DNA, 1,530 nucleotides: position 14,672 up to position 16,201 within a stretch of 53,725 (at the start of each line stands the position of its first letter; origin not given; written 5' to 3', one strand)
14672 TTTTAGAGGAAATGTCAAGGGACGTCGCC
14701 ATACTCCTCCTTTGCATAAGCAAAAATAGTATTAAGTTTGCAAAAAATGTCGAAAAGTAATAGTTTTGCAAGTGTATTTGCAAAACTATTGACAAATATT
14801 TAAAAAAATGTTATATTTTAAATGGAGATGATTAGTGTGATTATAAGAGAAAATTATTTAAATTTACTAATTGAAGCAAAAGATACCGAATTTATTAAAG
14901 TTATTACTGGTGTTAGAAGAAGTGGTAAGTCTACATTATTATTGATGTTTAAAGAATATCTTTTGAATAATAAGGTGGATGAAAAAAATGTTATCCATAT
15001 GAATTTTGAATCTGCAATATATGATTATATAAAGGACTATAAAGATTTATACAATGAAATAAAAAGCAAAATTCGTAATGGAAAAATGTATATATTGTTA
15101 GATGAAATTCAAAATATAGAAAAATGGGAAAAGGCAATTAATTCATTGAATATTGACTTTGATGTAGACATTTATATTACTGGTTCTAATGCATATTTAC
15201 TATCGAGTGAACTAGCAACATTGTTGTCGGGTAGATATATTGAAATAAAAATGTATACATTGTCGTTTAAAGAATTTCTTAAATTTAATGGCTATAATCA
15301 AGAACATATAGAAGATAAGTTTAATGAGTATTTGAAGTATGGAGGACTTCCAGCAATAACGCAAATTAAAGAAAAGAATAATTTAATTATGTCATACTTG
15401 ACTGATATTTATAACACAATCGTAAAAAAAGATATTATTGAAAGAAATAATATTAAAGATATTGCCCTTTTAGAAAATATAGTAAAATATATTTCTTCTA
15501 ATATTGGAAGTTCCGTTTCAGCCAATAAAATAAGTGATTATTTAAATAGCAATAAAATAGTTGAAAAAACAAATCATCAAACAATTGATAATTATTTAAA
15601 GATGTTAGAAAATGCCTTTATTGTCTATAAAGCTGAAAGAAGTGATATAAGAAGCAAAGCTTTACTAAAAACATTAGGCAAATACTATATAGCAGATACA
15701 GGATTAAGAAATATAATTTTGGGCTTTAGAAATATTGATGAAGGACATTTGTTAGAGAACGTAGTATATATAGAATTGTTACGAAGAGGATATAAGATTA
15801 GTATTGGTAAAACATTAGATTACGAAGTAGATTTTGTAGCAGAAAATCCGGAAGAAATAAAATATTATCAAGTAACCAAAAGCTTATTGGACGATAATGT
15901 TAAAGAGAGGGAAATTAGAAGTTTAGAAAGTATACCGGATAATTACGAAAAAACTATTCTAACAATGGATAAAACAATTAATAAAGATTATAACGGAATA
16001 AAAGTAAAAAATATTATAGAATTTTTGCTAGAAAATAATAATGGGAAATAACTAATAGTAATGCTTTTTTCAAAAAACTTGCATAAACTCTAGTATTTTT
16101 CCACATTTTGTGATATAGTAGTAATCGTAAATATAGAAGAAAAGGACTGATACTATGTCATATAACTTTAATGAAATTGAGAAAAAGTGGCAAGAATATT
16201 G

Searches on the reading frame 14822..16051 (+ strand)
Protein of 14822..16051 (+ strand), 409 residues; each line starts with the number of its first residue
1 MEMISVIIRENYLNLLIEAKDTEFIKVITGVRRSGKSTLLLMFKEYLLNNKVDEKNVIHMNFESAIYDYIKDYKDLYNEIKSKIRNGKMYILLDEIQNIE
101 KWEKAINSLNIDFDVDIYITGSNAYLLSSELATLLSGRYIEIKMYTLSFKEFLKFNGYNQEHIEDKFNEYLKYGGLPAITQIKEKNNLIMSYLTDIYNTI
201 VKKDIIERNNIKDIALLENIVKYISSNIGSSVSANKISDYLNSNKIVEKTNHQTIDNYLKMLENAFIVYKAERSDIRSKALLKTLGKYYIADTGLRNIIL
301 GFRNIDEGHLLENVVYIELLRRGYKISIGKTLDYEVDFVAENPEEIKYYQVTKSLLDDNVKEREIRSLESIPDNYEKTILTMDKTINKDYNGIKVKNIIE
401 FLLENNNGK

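Call 46: search_protein_families(library=pfam, proteins=[window:14822-16051:+])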
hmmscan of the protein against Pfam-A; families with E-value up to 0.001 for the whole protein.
window:14822-16051:+ (409 aa): 2 families
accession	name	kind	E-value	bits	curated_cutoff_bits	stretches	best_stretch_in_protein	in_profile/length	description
PF13173.12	AAA_14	-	5.1e-33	114.3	27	1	25-153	4-129/129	AAA domain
PF13635.12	DUF4143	-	5.4e-19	68.9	28.1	1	202-347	1-153/160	Domain of unknown function (DUF4143)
